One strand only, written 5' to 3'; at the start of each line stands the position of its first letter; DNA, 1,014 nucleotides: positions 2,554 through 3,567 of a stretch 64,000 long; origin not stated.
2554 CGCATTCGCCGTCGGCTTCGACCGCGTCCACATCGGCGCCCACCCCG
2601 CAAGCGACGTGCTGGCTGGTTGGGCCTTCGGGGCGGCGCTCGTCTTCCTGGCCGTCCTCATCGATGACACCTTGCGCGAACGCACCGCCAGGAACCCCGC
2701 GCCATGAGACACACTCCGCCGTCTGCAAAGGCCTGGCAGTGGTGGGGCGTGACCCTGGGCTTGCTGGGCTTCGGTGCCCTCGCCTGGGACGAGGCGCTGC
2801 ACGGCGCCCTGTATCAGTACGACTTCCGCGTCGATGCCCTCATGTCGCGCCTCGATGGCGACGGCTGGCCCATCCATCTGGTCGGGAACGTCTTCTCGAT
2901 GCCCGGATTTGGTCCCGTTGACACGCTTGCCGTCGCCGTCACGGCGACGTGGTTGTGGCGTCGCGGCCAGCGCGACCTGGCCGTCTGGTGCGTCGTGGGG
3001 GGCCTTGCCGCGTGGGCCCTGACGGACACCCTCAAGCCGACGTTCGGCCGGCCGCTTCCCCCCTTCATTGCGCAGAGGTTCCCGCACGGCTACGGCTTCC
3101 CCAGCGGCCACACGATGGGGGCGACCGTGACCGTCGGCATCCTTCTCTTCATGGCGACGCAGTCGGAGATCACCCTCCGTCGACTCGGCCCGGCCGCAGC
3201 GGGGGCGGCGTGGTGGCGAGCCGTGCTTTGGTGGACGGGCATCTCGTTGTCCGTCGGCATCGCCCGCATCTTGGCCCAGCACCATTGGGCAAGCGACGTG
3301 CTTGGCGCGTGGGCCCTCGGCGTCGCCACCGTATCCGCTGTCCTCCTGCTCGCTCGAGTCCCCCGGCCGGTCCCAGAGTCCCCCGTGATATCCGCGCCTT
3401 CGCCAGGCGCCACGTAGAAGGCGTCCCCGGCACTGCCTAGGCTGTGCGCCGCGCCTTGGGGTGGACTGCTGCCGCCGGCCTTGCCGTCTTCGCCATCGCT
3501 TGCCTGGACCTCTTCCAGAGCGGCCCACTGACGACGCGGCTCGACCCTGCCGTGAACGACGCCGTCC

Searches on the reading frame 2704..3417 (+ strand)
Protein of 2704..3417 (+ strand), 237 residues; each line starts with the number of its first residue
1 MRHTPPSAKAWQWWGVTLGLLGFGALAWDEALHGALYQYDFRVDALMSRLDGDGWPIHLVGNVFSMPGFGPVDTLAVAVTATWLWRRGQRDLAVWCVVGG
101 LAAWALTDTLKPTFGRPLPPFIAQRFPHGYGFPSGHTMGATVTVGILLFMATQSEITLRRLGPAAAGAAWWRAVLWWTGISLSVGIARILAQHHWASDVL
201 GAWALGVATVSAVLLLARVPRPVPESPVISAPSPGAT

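Call 69: find_encoding_contigs(protein=window:2704-3417:+, flank=10000, max_places=2)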
Protein window:2704-3417:+ (237 aa): 1 contig read that carries it; 1 place shown.
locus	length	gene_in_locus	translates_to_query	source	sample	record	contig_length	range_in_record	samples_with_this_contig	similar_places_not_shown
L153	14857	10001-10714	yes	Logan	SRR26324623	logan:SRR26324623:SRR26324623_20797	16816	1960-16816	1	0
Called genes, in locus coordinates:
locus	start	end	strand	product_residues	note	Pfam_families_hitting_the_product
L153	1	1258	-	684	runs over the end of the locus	PF03190:Thioredox_DsbH, PF13899:Thioredoxin_7, PF07221:GlcNAc_2-epim (faint)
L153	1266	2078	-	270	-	-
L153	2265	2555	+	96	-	-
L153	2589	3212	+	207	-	PF03006:HlyIII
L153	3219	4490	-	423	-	PF03463:eRF1_1, PF18854:baeRF_family10, PF03464:eRF1_2, PF18859:acVLRF1, PF03465:eRF1_3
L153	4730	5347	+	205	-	PF13366:PDDEXK_3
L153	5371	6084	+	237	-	PF00696:AA_kinase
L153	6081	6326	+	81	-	PF09889:DUF2116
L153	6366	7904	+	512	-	PF01409:tRNA-synt_2d, PF00152:tRNA-synt_2 (weak), PF17759:tRNA_synthFbeta (weak)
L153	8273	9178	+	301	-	PF00106:adh_short, PF13561:adh_short_C2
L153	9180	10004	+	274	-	PF01569:PAP2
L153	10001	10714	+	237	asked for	PF01569:PAP2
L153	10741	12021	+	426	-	PF01569:PAP2, PF13207:AAA_17, PF13238:AAA_18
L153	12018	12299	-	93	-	-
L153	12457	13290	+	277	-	-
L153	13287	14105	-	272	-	PF00383:dCMP_cyt_deam_1, PF14437:MafB19-deam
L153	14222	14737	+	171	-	PF01877:RNA_binding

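Call 72: search_protein_families(library=pfam, proteins=[L153:4730-5347:+], max_evalue=0.01)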
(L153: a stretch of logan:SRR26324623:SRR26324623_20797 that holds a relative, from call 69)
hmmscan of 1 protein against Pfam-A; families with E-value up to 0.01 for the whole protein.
L153:4730-5347:+ (205 aa): 1 family
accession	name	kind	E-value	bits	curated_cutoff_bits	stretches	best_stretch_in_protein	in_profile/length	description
PF13366.12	PDDEXK_3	-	7.8e-35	120.2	22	1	17-128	4-116/117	PD-(D/E)XK nuclease superfamily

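Call 73: search_protein_families(library=ncbifam, proteins=[L153:4730-5347:+], max_evalue=0.01)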
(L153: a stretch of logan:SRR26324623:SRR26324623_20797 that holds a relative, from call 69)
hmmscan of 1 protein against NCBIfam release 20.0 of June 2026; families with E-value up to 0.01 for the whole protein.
L153:4730-5347:+ (205 aa): 1 family
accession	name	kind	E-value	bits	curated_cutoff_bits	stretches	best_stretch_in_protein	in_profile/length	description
TIGR04256.1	GxxExxY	subfamily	7.1e-38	129.5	35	1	17-129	3-115/116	GxxExxY protein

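Call 78: find_homologous_proteins(query=L153:4730-5344:+, max_evalue=1e-10)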
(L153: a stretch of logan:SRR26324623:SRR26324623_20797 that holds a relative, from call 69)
Query L153:4730-5344:+ (205 aa): 199 proteins with E <= 1e-10 among 837 candidates; the best 120 are listed.
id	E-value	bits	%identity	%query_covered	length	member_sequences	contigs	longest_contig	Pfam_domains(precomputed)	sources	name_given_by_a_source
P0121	1.4e-133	461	100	100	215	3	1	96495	PF13366.13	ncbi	ncbi:MAG: GxxExxY protein [bacterium]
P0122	1.9e-42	164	63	58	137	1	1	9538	PF13366.13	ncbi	-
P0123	5.4e-41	159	58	61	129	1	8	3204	PF13366.13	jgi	-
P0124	2.1e-40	157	52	72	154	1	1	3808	PF13366.13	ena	-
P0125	2.1e-40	157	57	66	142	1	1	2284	PF13366.13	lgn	-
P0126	1.3e-39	154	59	61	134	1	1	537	PF13366.13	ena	-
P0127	6.9e-39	152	60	57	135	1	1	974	PF13366.13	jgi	jgi:GxxExxY protein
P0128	7.8e-39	152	52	71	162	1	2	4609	PF13366.13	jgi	jgi:GxxExxY protein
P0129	8.9e-39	152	55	64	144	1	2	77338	PF13366.13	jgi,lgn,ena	-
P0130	3.6e-38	150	60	57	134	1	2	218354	PF13366.13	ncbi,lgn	-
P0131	4.8e-38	149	57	62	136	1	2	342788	PF13366.13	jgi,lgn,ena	jgi:GxxExxY protein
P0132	4.8e-38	149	59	58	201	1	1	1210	PF13366.13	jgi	jgi:GxxExxY protein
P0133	6.4e-38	149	52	79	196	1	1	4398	PF13366.13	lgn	-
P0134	7.9e-38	148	57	63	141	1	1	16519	PF13366.13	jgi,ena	-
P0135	8.2e-38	148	55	65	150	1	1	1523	PF13366.13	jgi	jgi:GxxExxY protein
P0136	8.6e-38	148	58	58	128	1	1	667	PF13366.13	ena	-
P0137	1.3e-37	148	50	74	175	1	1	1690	PF13366.13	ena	-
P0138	1.4e-37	148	60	60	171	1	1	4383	PF13366.13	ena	-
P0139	1.7e-37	147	62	57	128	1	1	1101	PF13366.13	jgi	jgi:GxxExxY protein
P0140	6.4e-37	146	56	61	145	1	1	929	PF13366.13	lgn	-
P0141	7.2e-37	145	55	63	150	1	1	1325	PF13366.13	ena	-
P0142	8.3e-37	145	58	58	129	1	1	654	PF13366.13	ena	-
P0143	1.4e-36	144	56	63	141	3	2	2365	PF13366.13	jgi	jgi:GxxExxY protein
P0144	1.6e-36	144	60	58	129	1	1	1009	PF13366.13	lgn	-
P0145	1.7e-36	144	59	58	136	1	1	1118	PF13366.13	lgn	-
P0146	1.7e-36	144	56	63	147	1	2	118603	PF13366.13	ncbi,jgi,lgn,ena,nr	ncbi:MAG TPA: GxxExxY protein [bacterium]|nr:GxxExxY protein [bacterium]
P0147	5.2e-36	143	54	61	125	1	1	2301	PF13366.13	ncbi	-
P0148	6.7e-36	142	54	69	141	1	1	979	PF13366.13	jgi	jgi:GxxExxY protein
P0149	7.4e-36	142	59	57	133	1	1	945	PF13366.13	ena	-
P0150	9.0e-36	142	56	65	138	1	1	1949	PF13366.13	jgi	jgi:GxxExxY protein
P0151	1.9e-35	141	55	63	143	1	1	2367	PF13366.13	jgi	jgi:GxxExxY protein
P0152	2.4e-35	140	57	63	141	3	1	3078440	PF13366.13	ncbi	-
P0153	4.0e-35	140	59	58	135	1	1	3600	PF13366.13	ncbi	ncbi:MAG: GxxExxY protein [Planctomycetota bacterium]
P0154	6.3e-35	139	55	60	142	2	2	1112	PF13366.13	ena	-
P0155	1.4e-34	138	57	57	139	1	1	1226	PF13366.13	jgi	jgi:GxxExxY protein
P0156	2.1e-34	137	55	58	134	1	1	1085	PF13366.13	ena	-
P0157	2.6e-34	137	56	57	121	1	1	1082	PF13366.13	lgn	-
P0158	2.7e-34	137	54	60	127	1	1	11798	PF13366.13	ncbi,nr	ncbi:MAG: GxxExxY protein [Chloroflexi bacterium]|nr:GxxExxY protein [Chloroflexota bacterium]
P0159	2.9e-34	137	57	57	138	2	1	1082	PF13366.13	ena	-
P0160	3.1e-34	137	54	65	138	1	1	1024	PF13366.13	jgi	jgi:GxxExxY protein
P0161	3.3e-34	137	52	64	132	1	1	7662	PF13366.13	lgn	-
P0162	8.7e-34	135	56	63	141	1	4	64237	PF13366.13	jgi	jgi:GxxExxY protein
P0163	1.0e-33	135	53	63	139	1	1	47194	PF13366.13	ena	-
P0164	1.7e-33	134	54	58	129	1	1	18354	PF13366.13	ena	-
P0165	1.9e-33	134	55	58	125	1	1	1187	PF13366.13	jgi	jgi:GxxExxY protein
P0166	2.5e-33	134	57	57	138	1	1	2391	PF13366.13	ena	-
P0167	4.7e-33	133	54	62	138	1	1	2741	PF13366.13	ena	-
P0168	6.9e-33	132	55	58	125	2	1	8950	PF13366.13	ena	-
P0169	7.0e-33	132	54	58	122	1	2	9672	PF13366.13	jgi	jgi:GxxExxY protein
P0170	8.2e-33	132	55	62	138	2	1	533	PF13366.13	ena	-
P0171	1.3e-32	131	54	62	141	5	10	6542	PF13366.13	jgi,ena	-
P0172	2.2e-32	131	56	57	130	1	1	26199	PF13366.13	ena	-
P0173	4.2e-32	130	57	55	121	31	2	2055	PF13366.13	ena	-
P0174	1.9e-31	128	52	63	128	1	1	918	PF13366.13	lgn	-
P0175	6.0e-31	126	51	66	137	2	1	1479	PF13366.13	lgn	-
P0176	6.3e-31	126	50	58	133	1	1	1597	PF13366.13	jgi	jgi:GxxExxY protein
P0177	9.6e-31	125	56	55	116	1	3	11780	PF13366.13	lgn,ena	-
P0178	1.1e-30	125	56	55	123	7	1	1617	PF13366.13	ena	-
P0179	1.1e-30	125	56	53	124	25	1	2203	PF13366.13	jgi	-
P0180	1.1e-30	125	51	62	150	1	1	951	PF13366.13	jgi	-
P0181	1.4e-30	125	57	51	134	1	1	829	PF13366.13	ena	-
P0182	2.6e-30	124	44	78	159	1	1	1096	PF13366.13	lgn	-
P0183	4.4e-30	123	53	65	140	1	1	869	PF13366.13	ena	-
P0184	6.7e-30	123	54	55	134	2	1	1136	PF13366.13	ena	-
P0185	2.7e-29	121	50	62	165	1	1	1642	PF13366.13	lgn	-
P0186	5.7e-29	120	49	55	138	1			PF13366.13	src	-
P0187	9.2e-29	119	53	56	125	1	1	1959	PF13366.13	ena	-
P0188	1.4e-28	118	50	56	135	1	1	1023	PF13366.13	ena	-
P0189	2.2e-28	118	51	57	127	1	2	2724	PF13366.13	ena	-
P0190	3.0e-28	117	51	56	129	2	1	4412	PF13366.13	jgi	jgi:GxxExxY protein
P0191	3.4e-28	117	54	51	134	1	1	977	PF13366.13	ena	-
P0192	3.8e-28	117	52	56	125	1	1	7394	PF13366.13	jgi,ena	-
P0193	4.6e-28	117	51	56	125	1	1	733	PF13366.13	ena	-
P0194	7.3e-28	116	51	55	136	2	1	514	PF13366.13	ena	-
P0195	7.6e-28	116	50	56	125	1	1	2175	PF13366.13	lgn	-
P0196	9.1e-28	116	51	55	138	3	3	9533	PF13366.13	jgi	jgi:GxxExxY protein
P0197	1.2e-27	115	50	56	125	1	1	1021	PF13366.13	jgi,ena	-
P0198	1.3e-27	115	51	53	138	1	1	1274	PF13366.13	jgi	jgi:GxxExxY protein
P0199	1.5e-27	115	52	55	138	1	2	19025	PF13366.13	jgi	jgi:GxxExxY protein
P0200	1.6e-27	115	53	51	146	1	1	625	PF13366.13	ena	-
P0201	1.9e-27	115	51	55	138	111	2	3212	PF13366.13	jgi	jgi:GxxExxY protein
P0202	2.0e-27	114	50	60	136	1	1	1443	PF13366.13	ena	-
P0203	4.0e-27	114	48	55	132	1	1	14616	PF13366.13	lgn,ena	-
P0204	4.4e-27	113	50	56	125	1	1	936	PF13366.13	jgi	-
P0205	4.5e-27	113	49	52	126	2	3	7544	PF13366.13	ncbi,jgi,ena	-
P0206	4.7e-27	113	47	59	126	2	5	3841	PF13366.13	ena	-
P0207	8.1e-27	113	50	55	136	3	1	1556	PF13366.13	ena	-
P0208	8.2e-27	113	49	58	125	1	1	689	PF13366.13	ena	-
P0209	1.3e-26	112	48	51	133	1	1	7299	PF13366.13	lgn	-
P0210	1.5e-26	112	50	51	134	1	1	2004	PF13366.13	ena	-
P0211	1.6e-26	112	52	53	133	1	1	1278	PF13366.13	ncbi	-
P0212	1.6e-26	112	52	52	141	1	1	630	PF13366.13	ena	-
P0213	1.7e-26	111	50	55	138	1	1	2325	PF13366.13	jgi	jgi:GxxExxY protein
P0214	1.9e-26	111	49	55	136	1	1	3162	PF13366.13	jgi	jgi:GxxExxY protein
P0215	2.4e-26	111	50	56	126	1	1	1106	PF13366.13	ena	-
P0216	2.6e-26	111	49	56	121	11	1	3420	PF13366.13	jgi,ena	-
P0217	2.8e-26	111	49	56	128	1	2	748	PF13366.13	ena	-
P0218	3.0e-26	111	50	51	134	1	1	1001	PF13366.13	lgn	-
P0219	6.1e-26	110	52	51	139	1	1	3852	PF13366.13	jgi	jgi:GxxExxY protein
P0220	8.2e-26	109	51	55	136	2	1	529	PF13366.13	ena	-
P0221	8.2e-26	109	53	51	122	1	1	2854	PF13366.13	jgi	jgi:GxxExxY protein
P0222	8.3e-26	109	49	55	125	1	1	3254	PF13366.13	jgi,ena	-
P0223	8.7e-26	109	49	55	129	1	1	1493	PF13366.13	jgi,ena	-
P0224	8.8e-26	109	48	62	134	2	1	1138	PF13366.13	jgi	jgi:GxxExxY protein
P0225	1.0e-25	109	51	51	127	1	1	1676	PF13366.13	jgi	jgi:GxxExxY protein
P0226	1.0e-25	109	50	55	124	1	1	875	PF13366.13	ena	-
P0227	1.1e-25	109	48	56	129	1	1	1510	PF13366.13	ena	-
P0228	1.1e-25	109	48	56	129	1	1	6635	PF13366.13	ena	-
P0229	1.1e-25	109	48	56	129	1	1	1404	PF13366.13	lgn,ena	-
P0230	1.2e-25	109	50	55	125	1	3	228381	PF13366.13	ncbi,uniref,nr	ncbi:GxxExxY protein [Carboxylicivirga sp. M1479]|uniref:GxxExxY protein n=1 Tax=Carboxylicivirga sp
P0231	1.5e-25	108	45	57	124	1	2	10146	PF13366.13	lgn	-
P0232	1.8e-25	108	50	55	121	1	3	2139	PF13366.13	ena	-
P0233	2.4e-25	108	48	55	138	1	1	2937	PF13366.13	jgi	jgi:GxxExxY protein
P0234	2.9e-25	107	50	51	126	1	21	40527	PF13366.13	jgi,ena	-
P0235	3.4e-25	107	49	55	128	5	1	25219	PF13366.13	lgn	-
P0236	3.8e-25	107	50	54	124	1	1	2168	PF13366.13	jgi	jgi:GxxExxY protein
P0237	3.9e-25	107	47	58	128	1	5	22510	PF13366.13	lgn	-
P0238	6.6e-25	106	49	56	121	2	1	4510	PF13366.13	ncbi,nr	ncbi:MAG TPA: GxxExxY protein, partial [Bacteroidales bacterium]|nr:GxxExxY protein [Bacteroidales b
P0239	1.2e-24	105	50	51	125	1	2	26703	PF13366.13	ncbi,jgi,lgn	ncbi:MAG: GxxExxY protein [Planctomycetaceae bacterium]|jgi:GxxExxY protein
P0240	1.3e-24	105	48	55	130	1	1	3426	PF13366.13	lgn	-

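Call 80: find_encoding_contigs(protein=P0133, flank=10000, max_places=3)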
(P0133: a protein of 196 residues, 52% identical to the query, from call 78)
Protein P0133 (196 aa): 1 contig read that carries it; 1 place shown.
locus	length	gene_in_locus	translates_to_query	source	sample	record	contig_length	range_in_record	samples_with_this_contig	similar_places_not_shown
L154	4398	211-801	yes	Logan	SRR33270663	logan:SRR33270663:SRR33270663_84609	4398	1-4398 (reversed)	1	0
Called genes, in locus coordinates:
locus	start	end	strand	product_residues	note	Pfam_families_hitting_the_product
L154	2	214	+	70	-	?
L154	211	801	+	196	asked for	PF13366:PDDEXK_3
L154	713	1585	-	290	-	PF00800:PDT, PF01842:ACT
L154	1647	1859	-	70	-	-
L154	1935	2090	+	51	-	-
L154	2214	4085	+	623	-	PF01702:TGT (faint), PF17884:DUF5591, PF01472:PUA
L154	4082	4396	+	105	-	?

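Call 81: find_encoding_contigs(protein=P0122, flank=10000, max_places=3)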
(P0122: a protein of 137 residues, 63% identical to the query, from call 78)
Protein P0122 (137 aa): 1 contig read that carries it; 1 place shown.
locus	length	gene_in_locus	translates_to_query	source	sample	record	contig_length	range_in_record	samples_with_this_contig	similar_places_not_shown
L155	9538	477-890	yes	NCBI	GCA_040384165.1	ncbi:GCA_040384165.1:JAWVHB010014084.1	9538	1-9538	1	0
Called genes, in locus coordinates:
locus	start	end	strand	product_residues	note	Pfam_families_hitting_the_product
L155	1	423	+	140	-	?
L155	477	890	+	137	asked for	PF13366:PDDEXK_3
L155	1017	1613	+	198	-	PF00885:DMRL_synthase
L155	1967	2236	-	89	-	-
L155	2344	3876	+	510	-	PF00885:DMRL_synthase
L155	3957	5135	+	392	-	PF23619:Ig_VWA7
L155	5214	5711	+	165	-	-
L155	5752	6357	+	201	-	-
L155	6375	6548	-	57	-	-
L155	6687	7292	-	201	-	PF05175:MTS, PF06325:PrmA, PF13847:Methyltransf_31, PF08241:Methyltransf_11, PF08242:Methyltransf_12 (weak), PF13649:Methyltransf_25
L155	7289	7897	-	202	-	PF00398:RrnaAD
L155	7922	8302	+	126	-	-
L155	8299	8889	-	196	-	PF04919:DUF655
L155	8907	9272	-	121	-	PF03874:RNA_pol_Rpb4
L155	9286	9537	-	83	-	?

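Call 85: find_encoding_contigs(protein=P0152, flank=10000, max_places=6)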
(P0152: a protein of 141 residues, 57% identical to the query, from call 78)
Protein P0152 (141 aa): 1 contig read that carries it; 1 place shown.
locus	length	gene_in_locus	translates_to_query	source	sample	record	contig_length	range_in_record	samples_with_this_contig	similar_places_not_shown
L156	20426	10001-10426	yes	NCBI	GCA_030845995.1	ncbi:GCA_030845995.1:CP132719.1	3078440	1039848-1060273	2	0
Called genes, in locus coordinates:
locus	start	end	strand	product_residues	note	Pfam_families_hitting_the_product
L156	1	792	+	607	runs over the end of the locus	PF08668:HDOD (weak), PF13487:HD_5, PF01966:HD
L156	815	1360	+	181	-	-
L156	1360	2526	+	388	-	PF02113:Peptidase_S13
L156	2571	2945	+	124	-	PF00072:Response_reg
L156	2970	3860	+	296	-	PF00892:EamA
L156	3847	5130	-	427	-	PF00005:ABC_tran, PF13304:AAA_21 (faint), PF09821:AAA_assoc_C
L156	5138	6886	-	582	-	PF00528:BPD_transp_1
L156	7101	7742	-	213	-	PF01914:MarC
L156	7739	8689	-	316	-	PF20030:bpMoxR, PF07726:AAA_3, PF07728:AAA_5, PF17863:AAA_lid_2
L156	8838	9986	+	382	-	PF00108:Thiolase_N, PF02803:Thiolase_C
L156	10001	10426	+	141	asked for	PF13366:PDDEXK_3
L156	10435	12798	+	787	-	PF02737:3HCDH_N, PF00725:3HCDH (weak), PF00378:ECH_1, PF16113:ECH_2 (weak)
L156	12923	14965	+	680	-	PF00009:GTP_EFTU, PF14492:EFG_III, PF03764:EFG_IV, PF00679:EFG_C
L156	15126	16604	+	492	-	PF17820:PDZ_6, PF19238:Radical_SAM_2, PF04055:Radical_SAM (faint), PF04459:DUF512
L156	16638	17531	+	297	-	PF00892:EamA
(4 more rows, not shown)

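Call 90: search_solved_structures(query=P0122, max_evalue=0.01)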
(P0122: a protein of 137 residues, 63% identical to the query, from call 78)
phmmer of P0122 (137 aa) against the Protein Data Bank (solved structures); distinct sequences matched with E-value up to 0.01: 0.

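Call 91: search_dna_similar(query=P0152, collection=plasmids, mode=protein, max_rows=15)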
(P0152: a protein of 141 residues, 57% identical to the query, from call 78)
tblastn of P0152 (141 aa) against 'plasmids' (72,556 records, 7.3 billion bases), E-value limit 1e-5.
Records with a match: 8; places in all: 10; records where one place covers at least 80% of the query: 2.
Best place of each record, by identity: <60% 8.
By first word of the organism name: Treponema 1; Persicobacter 1; Bacteroides 1; Gemmatirosa 1; Bernardetia 1; Prevotella 1; Fusobacteria 1; Sphingomonas 1.
By predicted mobility (MOB-suite, as given by PLSDB): non-mobilizable 8.
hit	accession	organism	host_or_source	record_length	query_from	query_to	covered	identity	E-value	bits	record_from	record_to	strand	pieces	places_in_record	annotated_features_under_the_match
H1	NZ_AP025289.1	Treponema saccharophilum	-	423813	6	125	85%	50.8%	2e-29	118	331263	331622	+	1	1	GxxExxY protein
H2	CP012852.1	Persicobacter sp. JZB09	cell culture,soil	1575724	14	125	79%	48.2%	9e-23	99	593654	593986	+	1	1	none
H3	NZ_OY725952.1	Bacteroides finegoldii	-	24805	14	126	80%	41.7%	1e-19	90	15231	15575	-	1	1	GxxExxY protein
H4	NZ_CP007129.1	Gemmatirosa kalamazoonensis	-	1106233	14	125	79%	42.0%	2e-16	81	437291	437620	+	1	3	record has no annotation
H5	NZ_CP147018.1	Bernardetia sp. Wsw4-3y2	Red alga,Red algae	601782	14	116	73%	37.5%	3e-16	81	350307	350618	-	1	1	GxxExxY protein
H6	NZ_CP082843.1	Prevotella nigrescens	-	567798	17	117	72%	36.6%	3e-12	69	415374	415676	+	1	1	GxxExxY protein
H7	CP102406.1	Fusobacteria bacterium ZRK30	pure culture,cold seep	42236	14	118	74%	34.3%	6e-10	63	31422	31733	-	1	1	GxxExxY protein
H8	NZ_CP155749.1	Sphingomonas parapaucimobilis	Chinese cabbage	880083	10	117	77%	31.8%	4e-11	66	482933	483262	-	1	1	GxxExxY protein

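Call 92: get_annotated_region(hit=H1, flank=600)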
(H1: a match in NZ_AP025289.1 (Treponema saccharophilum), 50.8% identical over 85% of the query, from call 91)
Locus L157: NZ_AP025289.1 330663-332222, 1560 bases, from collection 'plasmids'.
description: Treponema saccharophilum strain JCM 32279 plasmid pTS1, complete sequence
organism: Treponema saccharophilum (NCBI taxid 165)
taxonomy: Bacteria; Spirochaetota; Spirochaetia; Spirochaetales; Treponemataceae; Treponema; Treponema saccharophilum
host: -; source: -; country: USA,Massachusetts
typing (MOB-suite, as given by PLSDB): non-mobilizable
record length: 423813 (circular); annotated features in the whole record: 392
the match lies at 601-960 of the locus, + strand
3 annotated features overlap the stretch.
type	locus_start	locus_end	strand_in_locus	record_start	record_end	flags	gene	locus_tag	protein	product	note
CDS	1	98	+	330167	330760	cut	-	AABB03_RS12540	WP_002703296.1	hypothetical protein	-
CDS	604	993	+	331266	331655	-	-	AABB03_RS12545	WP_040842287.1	GxxExxY protein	-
CDS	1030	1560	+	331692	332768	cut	-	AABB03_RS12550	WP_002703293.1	Fic family protein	-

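Call 93: get_annotated_region(hit=H4, flank=600)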
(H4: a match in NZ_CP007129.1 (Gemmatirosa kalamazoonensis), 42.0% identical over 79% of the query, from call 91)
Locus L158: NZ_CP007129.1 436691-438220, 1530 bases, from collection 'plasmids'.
description: Gemmatirosa kalamazoonensis strain KBS708 plasmid 1, complete sequence
organism: Gemmatirosa kalamazoonensis (NCBI taxid 861299)
taxonomy: Bacteria; Gemmatimonadota; Gemmatimonadia; Gemmatimonadales; Gemmatimonadaceae; Gemmatirosa; Gemmatirosa kalamazoonensis
host: -; source: -; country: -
typing (MOB-suite, as given by PLSDB): non-mobilizable
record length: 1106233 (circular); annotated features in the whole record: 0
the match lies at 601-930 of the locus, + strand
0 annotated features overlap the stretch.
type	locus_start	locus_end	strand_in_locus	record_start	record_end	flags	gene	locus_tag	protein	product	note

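Call 94: get_annotated_region(hit=H3, flank=600)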
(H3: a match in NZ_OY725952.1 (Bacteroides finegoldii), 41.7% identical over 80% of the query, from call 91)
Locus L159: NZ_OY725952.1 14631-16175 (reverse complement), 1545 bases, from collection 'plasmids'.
description: Bacteroides finegoldii strain Bacteroides finegoldii TSDC17.2-1.1 plasmid 50, complete sequence
organism: Bacteroides finegoldii (NCBI taxid 338188)
taxonomy: Bacteria; Bacteroidota; Bacteroidia; Bacteroidales; Bacteroidaceae; Bacteroides; Bacteroides finegoldii
host: -; source: -; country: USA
typing (MOB-suite, as given by PLSDB): non-mobilizable
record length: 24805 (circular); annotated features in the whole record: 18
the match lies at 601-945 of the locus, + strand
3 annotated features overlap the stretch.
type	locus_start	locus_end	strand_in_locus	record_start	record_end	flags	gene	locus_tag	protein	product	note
CDS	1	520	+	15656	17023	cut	radA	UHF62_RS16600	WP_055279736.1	DNA repair protein RadA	GO:0006281 - DNA repair [Evidence IEA]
CDS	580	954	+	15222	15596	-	-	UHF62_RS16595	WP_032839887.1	GxxExxY protein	-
CDS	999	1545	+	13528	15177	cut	-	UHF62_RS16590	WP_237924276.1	FAD-dependent protein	-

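Call 98: get_annotated_region(hit=H2, flank=400)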
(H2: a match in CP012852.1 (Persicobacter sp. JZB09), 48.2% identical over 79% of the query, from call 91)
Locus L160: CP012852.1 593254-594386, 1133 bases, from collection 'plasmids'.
description: Persicobacter sp. JZB09 plasmid JZB09-Plasmid1, complete sequence
organism: Persicobacter sp. JZB09 (NCBI taxid 1085624)
taxonomy: Bacteria; Bacteroidota; Cytophagia; Cytophagales; Persicobacteraceae; Persicobacter; Persicobacter sp. JZB09
host: -; source: cell culture,soil; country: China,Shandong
typing (MOB-suite, as given by PLSDB): non-mobilizable
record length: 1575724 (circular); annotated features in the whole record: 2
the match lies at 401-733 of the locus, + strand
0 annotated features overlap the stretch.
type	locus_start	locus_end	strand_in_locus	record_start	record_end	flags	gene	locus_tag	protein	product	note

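Call 99: get_annotated_region(hit=H5, flank=400)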
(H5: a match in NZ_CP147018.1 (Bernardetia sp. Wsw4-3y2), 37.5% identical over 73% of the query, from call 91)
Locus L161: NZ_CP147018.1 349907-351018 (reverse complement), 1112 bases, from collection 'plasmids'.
description: Bernardetia sp. Wsw4-3y2 plasmid plasmd1, complete sequence
organism: Bernardetia sp. Wsw4-3y2 (NCBI taxid 3127471)
taxonomy: Bacteria; Bacteroidota; Cytophagia; Cytophagales; Bernardetiaceae; Bernardetia; Bernardetia sp. Wsw4-3y2
host: -; source: Red alga,Red algae; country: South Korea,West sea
typing (MOB-suite, as given by PLSDB): non-mobilizable
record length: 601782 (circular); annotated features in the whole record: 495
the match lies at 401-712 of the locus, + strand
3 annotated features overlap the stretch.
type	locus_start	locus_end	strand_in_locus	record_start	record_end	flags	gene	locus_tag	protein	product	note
CDS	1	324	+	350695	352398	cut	ade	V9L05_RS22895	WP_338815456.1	adenine deaminase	GO:0006168 - adenine salvage [Evidence IEA]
CDS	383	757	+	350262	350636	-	-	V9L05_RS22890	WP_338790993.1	GxxExxY protein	-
CDS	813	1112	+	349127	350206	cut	-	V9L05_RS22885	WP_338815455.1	mannose-1-phosphate guanylyltransferase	-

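Call 100: get_annotated_region(hit=H6, flank=400)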
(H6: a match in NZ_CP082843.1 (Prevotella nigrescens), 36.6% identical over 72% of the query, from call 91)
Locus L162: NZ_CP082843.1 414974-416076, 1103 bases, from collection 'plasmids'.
description: Prevotella nigrescens strain FDAARGOS_1486 plasmid unnamed, complete sequence
organism: Prevotella nigrescens (NCBI taxid 28133)
taxonomy: Bacteria; Bacteroidota; Bacteroidia; Bacteroidales; Prevotellaceae; Prevotella; Prevotella nigrescens
host: -; source: -; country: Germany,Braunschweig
typing (MOB-suite, as given by PLSDB): non-mobilizable; mating-pair formation MPF_T
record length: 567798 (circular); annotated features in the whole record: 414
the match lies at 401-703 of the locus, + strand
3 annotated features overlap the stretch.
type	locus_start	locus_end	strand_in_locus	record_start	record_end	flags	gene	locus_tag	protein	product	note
CDS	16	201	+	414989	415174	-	-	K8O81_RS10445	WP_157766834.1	hypothetical protein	-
CDS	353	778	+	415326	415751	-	-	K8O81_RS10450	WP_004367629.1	GxxExxY protein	-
CDS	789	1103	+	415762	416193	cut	-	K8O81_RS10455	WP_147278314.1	hypothetical protein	-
